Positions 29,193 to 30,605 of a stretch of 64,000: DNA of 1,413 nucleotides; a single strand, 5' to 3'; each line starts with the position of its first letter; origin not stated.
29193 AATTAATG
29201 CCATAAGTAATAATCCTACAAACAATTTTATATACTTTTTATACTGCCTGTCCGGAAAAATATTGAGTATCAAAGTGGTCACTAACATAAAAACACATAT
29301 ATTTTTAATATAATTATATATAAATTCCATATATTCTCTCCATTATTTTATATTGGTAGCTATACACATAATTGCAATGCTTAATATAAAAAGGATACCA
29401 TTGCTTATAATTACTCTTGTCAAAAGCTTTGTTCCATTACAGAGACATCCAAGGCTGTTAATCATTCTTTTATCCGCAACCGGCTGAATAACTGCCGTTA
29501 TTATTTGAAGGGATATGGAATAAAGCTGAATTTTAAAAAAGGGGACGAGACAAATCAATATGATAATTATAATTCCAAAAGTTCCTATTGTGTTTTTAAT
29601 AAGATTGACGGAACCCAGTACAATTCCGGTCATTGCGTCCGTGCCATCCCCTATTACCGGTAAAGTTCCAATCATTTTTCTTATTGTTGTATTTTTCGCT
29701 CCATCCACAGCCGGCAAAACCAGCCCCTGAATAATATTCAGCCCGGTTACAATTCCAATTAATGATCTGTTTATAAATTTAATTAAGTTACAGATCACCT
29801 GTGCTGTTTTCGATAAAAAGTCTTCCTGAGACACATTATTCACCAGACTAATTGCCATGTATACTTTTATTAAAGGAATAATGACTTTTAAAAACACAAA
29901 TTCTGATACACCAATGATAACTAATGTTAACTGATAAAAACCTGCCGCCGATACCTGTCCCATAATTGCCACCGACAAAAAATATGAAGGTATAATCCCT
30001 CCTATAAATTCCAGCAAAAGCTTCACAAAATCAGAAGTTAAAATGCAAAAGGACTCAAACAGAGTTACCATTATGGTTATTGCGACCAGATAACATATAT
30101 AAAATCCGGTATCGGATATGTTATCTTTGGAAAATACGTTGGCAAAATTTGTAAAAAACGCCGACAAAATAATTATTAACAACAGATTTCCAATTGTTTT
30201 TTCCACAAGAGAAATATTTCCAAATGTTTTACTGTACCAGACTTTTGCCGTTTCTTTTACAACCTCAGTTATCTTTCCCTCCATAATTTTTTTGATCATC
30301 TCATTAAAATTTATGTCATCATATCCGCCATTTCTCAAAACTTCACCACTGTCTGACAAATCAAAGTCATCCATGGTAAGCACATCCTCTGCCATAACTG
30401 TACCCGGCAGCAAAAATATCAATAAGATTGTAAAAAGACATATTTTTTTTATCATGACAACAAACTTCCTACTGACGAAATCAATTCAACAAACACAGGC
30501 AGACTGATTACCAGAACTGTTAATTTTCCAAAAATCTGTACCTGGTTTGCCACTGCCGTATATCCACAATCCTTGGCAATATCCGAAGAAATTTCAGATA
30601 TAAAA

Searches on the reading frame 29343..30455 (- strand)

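Call 82: search_protein_families(library=ncbifam, proteins=[window:29343-30455:-], max_evalue=1e-10)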
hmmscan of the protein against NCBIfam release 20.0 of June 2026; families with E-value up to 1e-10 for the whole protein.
window:29343-30455:- (370 aa): 1 family
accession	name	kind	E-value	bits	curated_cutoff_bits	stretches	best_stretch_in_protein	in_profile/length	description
TIGR02829.1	spore_III_AE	equivalog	1e-38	133.5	247.45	1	44-366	56-380/381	stage III sporulation protein AE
